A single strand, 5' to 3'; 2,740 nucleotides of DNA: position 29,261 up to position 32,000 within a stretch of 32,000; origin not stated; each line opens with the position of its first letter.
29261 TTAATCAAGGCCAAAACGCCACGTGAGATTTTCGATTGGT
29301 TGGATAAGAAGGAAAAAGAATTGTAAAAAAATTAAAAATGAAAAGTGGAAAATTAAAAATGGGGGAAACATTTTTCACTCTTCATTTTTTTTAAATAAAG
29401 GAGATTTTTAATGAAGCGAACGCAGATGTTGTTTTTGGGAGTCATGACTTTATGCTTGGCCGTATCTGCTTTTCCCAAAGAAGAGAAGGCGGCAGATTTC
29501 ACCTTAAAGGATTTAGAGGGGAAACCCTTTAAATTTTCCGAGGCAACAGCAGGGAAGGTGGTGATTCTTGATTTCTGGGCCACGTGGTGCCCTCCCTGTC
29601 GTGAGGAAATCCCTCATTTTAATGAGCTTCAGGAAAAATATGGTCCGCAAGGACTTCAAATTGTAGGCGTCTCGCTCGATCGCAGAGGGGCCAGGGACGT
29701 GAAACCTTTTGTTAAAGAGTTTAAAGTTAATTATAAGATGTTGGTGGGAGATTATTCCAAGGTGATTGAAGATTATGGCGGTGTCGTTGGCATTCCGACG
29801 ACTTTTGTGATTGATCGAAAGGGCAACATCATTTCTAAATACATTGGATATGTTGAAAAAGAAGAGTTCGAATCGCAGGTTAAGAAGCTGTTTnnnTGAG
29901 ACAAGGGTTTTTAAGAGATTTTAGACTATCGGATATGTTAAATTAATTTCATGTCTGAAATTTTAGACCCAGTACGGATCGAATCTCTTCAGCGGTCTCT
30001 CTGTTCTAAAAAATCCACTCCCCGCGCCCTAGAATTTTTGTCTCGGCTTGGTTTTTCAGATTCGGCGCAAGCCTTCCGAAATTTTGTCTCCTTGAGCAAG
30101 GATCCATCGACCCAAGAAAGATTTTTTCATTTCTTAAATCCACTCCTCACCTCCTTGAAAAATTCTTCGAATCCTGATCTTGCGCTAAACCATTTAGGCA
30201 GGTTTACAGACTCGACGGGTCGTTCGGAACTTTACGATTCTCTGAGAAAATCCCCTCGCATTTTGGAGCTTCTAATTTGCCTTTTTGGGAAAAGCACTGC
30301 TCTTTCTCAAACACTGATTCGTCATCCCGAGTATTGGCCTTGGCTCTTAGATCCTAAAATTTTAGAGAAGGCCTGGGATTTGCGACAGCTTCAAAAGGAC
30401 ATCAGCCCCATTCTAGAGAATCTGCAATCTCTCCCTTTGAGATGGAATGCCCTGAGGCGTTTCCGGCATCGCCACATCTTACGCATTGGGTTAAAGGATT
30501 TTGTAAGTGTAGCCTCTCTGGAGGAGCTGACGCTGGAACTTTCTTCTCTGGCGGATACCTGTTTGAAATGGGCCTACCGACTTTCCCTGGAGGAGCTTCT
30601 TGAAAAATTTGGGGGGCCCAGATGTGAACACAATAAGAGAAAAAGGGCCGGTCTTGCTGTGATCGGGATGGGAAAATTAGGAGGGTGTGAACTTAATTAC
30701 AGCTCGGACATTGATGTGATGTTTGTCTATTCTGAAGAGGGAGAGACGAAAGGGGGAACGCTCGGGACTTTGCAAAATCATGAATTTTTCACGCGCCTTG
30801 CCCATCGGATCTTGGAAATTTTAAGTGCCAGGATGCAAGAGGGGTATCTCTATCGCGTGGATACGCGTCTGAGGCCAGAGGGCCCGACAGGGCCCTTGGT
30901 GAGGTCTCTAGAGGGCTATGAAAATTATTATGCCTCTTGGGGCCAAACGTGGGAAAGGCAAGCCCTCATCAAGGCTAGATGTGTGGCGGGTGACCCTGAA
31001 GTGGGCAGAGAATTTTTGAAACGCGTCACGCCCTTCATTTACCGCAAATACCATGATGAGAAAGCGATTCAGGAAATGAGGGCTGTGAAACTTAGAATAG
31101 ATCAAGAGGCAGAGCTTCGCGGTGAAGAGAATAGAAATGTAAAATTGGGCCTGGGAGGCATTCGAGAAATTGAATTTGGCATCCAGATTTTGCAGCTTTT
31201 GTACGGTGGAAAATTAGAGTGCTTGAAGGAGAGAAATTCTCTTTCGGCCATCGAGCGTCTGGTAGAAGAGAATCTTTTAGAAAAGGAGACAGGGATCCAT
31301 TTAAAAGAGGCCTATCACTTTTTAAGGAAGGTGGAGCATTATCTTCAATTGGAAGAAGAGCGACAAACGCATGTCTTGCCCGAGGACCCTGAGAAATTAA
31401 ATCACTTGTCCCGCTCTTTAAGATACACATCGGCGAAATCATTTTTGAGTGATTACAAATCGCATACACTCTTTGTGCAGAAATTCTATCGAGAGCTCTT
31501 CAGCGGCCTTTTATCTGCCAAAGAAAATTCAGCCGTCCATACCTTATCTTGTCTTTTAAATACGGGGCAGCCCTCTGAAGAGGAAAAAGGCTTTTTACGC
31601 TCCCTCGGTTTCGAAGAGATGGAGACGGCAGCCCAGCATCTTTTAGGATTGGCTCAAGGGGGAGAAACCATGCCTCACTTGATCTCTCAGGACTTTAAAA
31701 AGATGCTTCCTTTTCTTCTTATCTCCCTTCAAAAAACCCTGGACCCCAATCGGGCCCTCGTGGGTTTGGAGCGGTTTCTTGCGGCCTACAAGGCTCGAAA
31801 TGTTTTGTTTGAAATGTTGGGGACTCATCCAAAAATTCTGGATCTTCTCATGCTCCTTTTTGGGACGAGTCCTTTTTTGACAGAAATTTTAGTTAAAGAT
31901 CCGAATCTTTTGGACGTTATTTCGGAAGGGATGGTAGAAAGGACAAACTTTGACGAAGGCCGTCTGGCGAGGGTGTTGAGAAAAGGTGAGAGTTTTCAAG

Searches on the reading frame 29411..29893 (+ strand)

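Call 3: search_protein_families(library=ncbifam, proteins=[window:29411-29893:+], max_evalue=0.01)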
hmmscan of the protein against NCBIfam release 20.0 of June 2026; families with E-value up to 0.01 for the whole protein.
window:29411-29893:+ (161 aa): 22 families
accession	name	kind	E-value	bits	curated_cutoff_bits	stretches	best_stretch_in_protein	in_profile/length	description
NF002854.0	PRK03147.1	subfamily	1.3e-30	106.6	170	1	24-159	39-171/176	thiol-disulfide oxidoreductase ResA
NF047696.1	ThlDiSintTplARhiz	equivalog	2.3e-26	93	230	1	23-146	73-199/219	thiol:disulfide interchange protein TlpA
NF041202.1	StoA_CxxC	exception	2.2e-24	86.1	210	1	4-155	10-159/163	endospore biogenesis thiol-disulfide oxidoreductase StoA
NF041054.1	WAxxUGC_long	equivalog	9.5e-21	74.5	300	1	25-142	82-196/354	ResA-like WAxxUGC motif-containing protein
TIGR00385.1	dsbE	subfamily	2.6e-19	69.5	123.15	1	30-158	43-168/173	DsbE family thiol:disulfide interchange protein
NF011941.0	PRK15412.1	equivalog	8.7e-17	61.2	359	1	30-160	48-175/185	thiol:disulfide interchange protein DsbE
TIGR01068.1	thioredoxin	equivalog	4.8e-14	52.3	96.8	1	46-91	12-56/101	thioredoxin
NF008229.0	PRK10996.1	equivalog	4.4e-07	29.7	125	1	49-76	53-80/141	thioredoxin TrxC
NF047697.1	ThioredTrxAClost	equivalog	4.7e-07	29.9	140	1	45-80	14-49/105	thioredoxin TrxA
NF045694.1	seleno_TsoB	exception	9e-07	27.3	805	1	46-107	472-535/572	rhodanese/DsbD fusion-like selenoprotein TsoB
TIGR01126.1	pdi_dom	equivalog_domain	1.1e-06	28.8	107.2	1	47-90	13-56/105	protein disulfide-isomerase domain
NF006898.0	PRK09381.1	equivalog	2.1e-06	28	138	1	46-79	19-52/109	thioredoxin TrxA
NF010625.0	PRK14018.1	equivalog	8.1e-06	24.6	522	1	46-152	54-164/521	bifunctional peptide-methionine (S)-S-oxide reductase MsrA/peptide-methionine (R)-S-oxide reductase MsrB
NF006960.0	PRK09437.1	equivalog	8.5e-06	25.8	140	1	24-126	7-106/156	thioredoxin-dependent thiol peroxidase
NF038285.1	deiodinase_rel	hypoth_equivalog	8.8e-06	25.4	250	1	24-79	179-235/347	deiodinase family protein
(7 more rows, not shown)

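Call 4: search_protein_families(library=pfam, proteins=[window:29411-29893:+], max_evalue=0.1)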
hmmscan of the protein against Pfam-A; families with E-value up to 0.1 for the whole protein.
window:29411-29893:+ (161 aa): 10 families
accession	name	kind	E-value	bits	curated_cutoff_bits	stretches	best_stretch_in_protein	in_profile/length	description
PF00578.27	AhpC-TSA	-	3.9e-29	101.6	26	1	25-141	3-122/124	AhpC/TSA family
PF08534.16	Redoxin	-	2.9e-26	92.5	26.6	1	24-153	3-140/148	Redoxin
PF13905.12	Thioredoxin_8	-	3.8e-14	53.2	27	1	48-140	1-94/94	Thioredoxin-like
PF00085.26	Thioredoxin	-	2.8e-11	43.8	23.5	1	46-90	16-59/103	Thioredoxin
PF13098.12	Thioredoxin_2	-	1.4e-09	38.6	27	1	47-155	4-102/104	Thioredoxin-like domain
PF00255.25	GSHPx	-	1.9e-05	24.6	27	1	29-93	3-65/108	Glutathione peroxidase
PF02630.20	SCO1-SenC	-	0.0024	18.3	22.8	1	28-118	2-96/134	SCO1/SenC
PF14595.12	Thioredoxin_9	-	0.0041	17.5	25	0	113-146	81-116/129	Thioredoxin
PF13728.12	TraF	-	0.029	14.6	23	1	46-99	127-177/224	F plasmid transfer operon protein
PF20029.6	DUF6436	-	0.038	14.2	27.3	1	43-94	15-66/133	Domain of unknown function (DUF6436)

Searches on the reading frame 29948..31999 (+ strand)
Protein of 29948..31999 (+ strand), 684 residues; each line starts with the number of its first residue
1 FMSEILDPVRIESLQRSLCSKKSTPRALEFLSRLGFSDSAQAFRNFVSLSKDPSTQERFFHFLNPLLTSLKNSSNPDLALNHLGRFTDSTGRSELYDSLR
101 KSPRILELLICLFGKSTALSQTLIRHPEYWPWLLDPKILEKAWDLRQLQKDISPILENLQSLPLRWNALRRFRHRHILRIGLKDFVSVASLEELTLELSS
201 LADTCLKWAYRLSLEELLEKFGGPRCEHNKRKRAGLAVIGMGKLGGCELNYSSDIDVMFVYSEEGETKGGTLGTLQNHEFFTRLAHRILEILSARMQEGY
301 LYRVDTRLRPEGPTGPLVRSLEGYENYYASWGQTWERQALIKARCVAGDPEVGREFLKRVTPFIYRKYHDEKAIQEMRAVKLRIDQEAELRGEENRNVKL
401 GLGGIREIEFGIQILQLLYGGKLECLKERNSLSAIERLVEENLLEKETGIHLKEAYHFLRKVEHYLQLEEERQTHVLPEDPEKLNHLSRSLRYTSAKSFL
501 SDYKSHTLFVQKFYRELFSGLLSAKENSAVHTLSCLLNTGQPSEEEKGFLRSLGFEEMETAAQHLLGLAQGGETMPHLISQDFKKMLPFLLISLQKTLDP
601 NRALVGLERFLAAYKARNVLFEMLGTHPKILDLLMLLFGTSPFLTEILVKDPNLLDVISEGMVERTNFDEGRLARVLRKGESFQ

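Call 70: search_protein_families(library=pfam, proteins=[window:29948-31999:+], max_evalue=0.00001)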
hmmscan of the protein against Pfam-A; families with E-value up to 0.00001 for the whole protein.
window:29948-31999:+ (684 aa): 2 families
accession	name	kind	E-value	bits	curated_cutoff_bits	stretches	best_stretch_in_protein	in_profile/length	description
PF03710.21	GlnE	-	8.2e-77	258.4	24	1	107-358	2-251/252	Glutamate-ammonia ligase adenylyltransferase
PF08335.16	GlnD_UR_UTase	-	7.2e-26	91.3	21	1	380-518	3-141/141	GlnD PII-uridylyltransferase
